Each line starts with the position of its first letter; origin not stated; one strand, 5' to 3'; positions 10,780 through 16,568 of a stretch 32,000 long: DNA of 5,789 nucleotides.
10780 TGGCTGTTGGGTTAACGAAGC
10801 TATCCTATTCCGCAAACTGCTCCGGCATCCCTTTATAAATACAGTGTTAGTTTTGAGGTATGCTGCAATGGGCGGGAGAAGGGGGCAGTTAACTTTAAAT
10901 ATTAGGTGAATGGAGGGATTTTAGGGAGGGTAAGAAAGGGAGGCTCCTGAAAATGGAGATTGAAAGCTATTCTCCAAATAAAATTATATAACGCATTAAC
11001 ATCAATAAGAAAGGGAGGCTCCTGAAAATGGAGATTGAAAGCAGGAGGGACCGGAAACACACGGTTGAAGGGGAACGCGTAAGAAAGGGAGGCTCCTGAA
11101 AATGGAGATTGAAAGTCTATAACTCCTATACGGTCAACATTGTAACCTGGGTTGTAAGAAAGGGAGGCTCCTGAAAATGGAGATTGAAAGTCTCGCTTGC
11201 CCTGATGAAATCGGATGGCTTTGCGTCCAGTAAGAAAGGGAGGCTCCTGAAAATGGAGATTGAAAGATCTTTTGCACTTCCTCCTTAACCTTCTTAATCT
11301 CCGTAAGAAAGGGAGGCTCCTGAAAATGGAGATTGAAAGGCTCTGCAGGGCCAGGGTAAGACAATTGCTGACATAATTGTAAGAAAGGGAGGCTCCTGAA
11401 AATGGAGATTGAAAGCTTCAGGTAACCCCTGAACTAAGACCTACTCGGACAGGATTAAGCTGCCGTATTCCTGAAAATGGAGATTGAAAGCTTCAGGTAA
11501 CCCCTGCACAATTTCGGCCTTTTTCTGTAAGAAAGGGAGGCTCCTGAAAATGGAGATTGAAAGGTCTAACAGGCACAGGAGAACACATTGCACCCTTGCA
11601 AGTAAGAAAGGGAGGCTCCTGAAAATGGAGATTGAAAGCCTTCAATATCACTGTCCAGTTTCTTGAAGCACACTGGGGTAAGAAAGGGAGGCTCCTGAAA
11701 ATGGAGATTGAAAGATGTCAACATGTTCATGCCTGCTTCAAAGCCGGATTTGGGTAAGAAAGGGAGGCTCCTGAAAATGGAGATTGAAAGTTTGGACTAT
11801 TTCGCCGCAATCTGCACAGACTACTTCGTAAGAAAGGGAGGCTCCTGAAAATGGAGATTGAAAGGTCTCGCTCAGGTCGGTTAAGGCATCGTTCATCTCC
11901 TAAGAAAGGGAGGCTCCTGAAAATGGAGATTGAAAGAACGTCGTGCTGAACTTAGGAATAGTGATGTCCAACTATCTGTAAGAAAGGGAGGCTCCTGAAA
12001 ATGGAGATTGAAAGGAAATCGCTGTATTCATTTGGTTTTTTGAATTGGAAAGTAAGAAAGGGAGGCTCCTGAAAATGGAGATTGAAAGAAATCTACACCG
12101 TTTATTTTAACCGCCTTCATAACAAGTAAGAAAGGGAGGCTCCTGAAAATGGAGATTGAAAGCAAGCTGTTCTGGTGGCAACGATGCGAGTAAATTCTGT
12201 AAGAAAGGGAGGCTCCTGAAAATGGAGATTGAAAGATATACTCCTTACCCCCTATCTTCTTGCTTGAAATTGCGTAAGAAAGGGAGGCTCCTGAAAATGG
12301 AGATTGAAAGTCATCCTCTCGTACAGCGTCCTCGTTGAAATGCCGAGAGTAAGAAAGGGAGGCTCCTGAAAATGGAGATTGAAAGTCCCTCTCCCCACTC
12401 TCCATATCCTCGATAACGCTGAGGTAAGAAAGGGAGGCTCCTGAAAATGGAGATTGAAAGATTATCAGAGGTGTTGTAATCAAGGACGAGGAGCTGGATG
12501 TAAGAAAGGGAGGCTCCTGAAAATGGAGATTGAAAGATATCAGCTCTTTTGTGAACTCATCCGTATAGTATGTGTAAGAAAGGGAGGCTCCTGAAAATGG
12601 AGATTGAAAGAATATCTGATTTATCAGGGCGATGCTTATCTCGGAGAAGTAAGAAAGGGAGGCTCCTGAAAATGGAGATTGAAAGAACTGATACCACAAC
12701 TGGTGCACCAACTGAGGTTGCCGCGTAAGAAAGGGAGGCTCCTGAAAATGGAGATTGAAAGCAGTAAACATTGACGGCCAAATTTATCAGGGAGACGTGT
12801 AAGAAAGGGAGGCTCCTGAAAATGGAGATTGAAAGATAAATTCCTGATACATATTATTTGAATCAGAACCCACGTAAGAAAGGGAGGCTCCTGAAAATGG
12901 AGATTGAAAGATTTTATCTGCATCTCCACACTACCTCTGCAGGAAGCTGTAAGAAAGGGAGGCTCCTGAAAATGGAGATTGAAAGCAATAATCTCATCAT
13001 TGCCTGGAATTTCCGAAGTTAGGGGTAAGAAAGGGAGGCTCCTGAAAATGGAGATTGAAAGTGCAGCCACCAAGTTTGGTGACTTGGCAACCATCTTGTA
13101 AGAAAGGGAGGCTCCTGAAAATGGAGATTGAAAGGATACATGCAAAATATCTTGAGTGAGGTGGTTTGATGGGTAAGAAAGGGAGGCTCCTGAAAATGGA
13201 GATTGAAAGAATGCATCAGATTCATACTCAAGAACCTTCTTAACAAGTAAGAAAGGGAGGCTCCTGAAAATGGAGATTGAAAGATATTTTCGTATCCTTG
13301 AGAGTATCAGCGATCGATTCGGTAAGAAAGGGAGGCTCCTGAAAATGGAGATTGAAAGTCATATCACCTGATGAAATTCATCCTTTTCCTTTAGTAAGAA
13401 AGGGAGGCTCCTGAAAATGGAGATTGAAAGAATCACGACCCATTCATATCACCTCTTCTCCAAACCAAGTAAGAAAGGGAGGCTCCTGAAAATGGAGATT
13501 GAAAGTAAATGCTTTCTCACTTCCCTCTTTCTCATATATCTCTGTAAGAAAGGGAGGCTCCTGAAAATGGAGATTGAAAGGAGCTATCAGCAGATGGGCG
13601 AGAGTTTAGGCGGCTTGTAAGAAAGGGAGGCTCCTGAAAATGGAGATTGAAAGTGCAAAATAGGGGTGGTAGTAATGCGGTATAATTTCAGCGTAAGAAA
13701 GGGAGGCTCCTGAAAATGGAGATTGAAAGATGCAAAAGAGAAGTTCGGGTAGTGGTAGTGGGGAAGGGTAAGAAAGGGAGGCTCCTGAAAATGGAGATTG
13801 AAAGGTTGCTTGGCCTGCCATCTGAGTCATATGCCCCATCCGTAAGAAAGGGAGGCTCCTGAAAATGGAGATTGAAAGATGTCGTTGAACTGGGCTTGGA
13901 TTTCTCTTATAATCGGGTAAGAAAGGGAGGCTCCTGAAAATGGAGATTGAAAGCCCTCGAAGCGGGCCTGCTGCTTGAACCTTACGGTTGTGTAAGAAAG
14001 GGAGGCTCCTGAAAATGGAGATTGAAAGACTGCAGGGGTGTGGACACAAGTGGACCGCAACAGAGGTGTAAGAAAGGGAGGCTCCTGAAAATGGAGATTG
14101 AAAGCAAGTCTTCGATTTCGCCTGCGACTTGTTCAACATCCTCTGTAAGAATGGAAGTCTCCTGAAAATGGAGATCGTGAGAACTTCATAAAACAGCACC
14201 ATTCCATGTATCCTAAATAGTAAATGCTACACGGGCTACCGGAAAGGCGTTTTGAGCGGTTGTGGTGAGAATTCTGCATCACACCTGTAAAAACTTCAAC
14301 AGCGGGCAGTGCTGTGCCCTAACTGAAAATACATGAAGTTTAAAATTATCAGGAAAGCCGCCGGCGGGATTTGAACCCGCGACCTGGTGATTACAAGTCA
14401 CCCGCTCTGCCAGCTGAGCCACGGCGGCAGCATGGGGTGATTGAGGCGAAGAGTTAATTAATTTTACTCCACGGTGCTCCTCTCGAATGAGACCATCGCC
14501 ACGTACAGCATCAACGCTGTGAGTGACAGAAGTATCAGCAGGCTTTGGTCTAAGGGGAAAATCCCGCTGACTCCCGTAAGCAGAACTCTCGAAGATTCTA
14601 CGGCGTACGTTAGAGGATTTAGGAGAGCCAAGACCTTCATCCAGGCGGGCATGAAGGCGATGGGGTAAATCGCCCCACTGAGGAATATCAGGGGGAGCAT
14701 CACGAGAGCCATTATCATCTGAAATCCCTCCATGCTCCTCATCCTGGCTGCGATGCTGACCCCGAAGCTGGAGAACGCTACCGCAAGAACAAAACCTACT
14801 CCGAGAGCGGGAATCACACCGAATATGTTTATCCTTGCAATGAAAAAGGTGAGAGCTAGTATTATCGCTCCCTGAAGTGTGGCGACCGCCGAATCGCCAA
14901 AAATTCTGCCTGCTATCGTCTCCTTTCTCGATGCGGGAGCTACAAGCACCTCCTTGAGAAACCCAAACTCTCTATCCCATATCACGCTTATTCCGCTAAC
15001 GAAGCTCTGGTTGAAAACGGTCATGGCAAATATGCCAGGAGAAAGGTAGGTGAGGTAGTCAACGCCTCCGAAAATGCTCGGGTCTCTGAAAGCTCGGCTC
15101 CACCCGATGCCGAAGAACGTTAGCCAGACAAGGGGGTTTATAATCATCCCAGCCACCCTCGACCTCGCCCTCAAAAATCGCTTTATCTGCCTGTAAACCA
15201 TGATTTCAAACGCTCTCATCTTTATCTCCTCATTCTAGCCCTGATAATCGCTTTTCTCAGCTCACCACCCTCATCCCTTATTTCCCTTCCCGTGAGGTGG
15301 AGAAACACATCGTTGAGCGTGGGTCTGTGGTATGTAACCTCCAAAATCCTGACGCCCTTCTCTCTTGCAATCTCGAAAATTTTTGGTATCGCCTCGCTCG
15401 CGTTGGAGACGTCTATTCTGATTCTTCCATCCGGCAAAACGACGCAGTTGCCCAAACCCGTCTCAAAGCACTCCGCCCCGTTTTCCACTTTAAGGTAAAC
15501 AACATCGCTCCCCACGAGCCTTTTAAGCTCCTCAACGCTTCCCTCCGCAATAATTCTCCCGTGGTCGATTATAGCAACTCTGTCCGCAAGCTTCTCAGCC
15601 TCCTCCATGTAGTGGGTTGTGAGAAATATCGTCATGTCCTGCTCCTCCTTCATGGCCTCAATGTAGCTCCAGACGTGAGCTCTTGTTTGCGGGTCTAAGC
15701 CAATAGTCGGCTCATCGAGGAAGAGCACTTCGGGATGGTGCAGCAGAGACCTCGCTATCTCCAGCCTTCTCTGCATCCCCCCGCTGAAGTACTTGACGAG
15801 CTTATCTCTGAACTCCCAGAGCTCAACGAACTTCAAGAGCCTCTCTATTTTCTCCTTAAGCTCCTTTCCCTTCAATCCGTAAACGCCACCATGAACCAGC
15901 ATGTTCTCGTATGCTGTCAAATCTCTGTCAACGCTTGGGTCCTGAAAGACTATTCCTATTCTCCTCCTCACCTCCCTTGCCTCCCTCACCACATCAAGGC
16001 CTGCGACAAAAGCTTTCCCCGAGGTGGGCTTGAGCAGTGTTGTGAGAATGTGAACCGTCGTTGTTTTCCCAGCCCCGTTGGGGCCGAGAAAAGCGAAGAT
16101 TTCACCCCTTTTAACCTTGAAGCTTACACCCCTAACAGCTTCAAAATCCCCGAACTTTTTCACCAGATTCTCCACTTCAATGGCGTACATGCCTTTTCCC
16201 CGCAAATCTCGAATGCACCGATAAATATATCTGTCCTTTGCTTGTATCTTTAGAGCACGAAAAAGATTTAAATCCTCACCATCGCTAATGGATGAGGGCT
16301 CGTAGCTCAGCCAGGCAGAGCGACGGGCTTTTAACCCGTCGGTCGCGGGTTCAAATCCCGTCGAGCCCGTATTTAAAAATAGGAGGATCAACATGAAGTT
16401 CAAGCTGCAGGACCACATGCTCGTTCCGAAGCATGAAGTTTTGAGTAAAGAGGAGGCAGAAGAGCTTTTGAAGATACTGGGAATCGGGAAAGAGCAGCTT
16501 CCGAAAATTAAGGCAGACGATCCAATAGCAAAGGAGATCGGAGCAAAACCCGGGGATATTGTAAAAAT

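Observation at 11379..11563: Exact 38-nt target-site-like duplication flanking a 37-nt insert: signature of an off-register spacer integration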

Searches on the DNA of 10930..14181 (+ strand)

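Call 24: search_dna_similar(query=window:10930-14181:+, collection=phages, mode=distant, max_evalue=1)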
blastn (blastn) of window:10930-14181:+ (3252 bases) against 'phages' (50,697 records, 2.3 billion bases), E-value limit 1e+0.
Records with a match: 1; places in all: 1; records where one place covers at least 80% of the query: 0.
Best place of each record, by identity: 90-95% 1.
By first word of the organism name: Staphylococcus 1.
By host as written in the record: Staphylococcus aureus 1.
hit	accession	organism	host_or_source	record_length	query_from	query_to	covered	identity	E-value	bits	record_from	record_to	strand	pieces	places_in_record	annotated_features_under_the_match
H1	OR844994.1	Staphylococcus phage SA 1306 Kay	Staphylococcus aureus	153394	52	83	1%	90.9%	1e+0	44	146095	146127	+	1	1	record has no annotation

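Call 25: search_dna_similar(query=window:10930-14181:+, collection=plasmids, mode=distant, max_evalue=1)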
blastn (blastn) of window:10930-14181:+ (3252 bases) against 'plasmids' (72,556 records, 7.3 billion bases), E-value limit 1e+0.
No match.

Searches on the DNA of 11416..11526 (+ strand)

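Call 10: search_dna_similar(query=window:11416-11526:+, collection=phages, mode=distant, max_evalue=10)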
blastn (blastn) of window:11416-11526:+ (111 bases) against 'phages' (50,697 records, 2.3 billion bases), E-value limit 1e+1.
No match.

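Call 11: search_dna_similar(query=window:11416-11526:+, collection=plasmids, mode=distant, max_evalue=10)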
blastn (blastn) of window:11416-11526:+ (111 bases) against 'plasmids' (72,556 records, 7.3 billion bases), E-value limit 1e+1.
No match.

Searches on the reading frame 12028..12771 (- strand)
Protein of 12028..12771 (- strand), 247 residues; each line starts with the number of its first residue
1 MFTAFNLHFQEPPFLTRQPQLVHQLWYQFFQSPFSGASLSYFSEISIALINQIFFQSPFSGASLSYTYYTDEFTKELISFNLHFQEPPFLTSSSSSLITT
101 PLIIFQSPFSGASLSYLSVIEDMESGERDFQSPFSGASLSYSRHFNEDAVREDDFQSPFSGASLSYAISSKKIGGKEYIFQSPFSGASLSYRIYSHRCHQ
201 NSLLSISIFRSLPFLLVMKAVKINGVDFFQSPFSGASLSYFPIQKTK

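Call 54: find_encoding_contigs(protein=window:12028-12771:-, flank=3000, max_places=10)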
Protein window:12028-12771:- (247 aa): no gene with exactly this product is on record in the collection.

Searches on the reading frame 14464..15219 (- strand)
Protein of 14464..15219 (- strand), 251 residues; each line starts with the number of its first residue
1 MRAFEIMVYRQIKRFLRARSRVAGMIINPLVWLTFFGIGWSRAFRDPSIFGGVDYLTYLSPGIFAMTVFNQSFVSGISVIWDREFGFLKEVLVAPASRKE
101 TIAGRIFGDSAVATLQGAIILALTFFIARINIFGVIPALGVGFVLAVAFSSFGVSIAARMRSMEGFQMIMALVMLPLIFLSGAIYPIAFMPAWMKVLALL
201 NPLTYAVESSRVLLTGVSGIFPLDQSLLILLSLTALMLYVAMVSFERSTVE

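Call 5: search_protein_families(library=pfam, proteins=[window:14464-15219:-])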
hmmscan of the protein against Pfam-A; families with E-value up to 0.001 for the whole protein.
window:14464-15219:- (251 aa): 2 families
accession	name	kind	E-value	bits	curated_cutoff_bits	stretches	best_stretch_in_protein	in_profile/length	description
PF01061.29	ABC2_membrane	-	6.4e-38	130.8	26.9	1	3-213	2-209/211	ABC-2 type transporter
PF12698.13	ABC2_membrane_3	-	1.9e-14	54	31.6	1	55-241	160-345/347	ABC-2 family transporter protein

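Call 39: find_encoding_contigs(protein=window:14464-15219:-, flank=10000, max_places=10)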
Protein window:14464-15219:- (251 aa): 22 contigs read that carry it; 10 places shown.
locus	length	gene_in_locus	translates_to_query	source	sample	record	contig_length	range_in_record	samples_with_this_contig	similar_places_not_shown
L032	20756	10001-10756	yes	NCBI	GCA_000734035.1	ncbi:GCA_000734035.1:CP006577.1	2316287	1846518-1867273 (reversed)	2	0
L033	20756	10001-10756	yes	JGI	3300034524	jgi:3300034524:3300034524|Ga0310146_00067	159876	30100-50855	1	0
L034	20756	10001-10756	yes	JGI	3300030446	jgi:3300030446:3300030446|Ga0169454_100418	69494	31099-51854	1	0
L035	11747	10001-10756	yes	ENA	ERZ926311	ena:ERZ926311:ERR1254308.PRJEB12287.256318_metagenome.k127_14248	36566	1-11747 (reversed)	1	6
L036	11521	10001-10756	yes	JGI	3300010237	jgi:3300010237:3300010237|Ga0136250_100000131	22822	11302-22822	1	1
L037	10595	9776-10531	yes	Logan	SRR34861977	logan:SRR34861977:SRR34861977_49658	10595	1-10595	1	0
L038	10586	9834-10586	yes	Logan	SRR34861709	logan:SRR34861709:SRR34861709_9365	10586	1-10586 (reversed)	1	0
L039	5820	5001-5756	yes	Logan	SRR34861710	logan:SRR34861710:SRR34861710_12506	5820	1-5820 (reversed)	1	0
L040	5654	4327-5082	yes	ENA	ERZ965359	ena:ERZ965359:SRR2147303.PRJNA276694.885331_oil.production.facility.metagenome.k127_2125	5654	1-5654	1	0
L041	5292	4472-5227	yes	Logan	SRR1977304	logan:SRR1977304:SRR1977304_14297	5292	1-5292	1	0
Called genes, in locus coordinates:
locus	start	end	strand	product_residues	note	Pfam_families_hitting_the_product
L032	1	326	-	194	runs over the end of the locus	PF00177:Ribosomal_S7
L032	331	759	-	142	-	PF00164:Ribosom_S12_S23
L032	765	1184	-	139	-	PF07650:KH_2, PF26594:KH_NusA_2nd (weak), PF00013:KH_1 (faint), PF13083:KH_KhpA-B (weak), PF26594:KH_NusA_2nd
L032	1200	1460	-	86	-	PF01248:Ribosomal_L7Ae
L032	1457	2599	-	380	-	PF04998:RNA_pol_Rpb1_5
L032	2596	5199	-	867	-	PF04997:RNA_pol_Rpb1_1, PF00623:RNA_pol_Rpb1_2, PF04983:RNA_pol_Rpb1_3, PF05000:RNA_pol_Rpb1_4, PF04998:RNA_pol_Rpb1_5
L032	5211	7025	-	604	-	PF04566:RNA_pol_Rpb2_4, PF04567:RNA_pol_Rpb2_5 (weak), PF00562:RNA_pol_Rpb2_6, PF04560:RNA_pol_Rpb2_7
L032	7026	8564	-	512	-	PF04563:RNA_pol_Rpb2_1, PF04561:RNA_pol_Rpb2_2, PF04565:RNA_pol_Rpb2_3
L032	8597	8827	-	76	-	PF01191:RNA_pol_Rpb5_C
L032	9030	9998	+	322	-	PF00005:ABC_tran, PF13304:AAA_21 (faint), PF13732:DrrA1-3_C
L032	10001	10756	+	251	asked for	PF01061:ABC2_membrane, PF12698:ABC2_membrane_3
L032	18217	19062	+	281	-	PF06023:Csa1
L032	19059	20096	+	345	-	PF01867:Cas_Cas1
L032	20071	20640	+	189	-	PF01930:Cas_Cas4, PF12705:PDDEXK_1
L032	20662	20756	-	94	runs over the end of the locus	PF09827:CRISPR_Cas2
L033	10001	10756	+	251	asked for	PF01061:ABC2_membrane, PF12698:ABC2_membrane_3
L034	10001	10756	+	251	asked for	PF01061:ABC2_membrane, PF12698:ABC2_membrane_3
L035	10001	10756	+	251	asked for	PF01061:ABC2_membrane, PF12698:ABC2_membrane_3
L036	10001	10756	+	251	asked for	PF01061:ABC2_membrane, PF12698:ABC2_membrane_3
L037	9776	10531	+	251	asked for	PF01061:ABC2_membrane, PF12698:ABC2_membrane_3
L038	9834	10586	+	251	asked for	PF01061:ABC2_membrane, PF12698:ABC2_membrane_3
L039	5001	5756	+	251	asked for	PF01061:ABC2_membrane, PF12698:ABC2_membrane_3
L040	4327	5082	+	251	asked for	PF01061:ABC2_membrane, PF12698:ABC2_membrane_3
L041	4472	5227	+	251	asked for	PF01061:ABC2_membrane, PF12698:ABC2_membrane_3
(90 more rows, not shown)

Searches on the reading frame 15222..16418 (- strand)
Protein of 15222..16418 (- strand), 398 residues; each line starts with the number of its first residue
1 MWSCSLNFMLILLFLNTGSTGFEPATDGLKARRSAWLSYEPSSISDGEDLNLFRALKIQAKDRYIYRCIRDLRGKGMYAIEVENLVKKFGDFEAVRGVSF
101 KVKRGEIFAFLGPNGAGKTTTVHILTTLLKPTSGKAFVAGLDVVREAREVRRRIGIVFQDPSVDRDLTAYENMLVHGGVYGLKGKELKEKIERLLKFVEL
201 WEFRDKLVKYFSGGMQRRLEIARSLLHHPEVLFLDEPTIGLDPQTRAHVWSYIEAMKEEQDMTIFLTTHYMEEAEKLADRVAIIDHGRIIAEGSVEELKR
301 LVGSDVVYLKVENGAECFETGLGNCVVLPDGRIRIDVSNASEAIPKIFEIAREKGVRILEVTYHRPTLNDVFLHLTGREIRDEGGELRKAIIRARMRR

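Call 5: search_protein_families(library=pfam, proteins=[window:15222-16418:-])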
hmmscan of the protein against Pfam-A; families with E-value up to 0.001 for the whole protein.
window:15222-16418:- (398 aa): 5 families
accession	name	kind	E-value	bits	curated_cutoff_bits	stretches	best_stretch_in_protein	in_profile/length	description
PF00005.33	ABC_tran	-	4e-35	121.8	25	1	96-238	2-136/137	ABC transporter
PF13732.12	DrrA1-3_C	-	2.7e-09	38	27.4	1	293-375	1-80/81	ATP-binding protein DrrA1-3-like, C-terminal domain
PF13304.12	AAA_21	-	7.9e-08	33.1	27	1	212-269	239-298/304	AAA domain, putative AbiEii toxin, Type IV TA system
PF00448.28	SRP54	-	0.00026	21.1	22.7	1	107-147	3-43/196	SRP54-type protein, GTPase domain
PF13476.12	AAA_23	-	0.00059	21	27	0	88-266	6-173/201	AAA domain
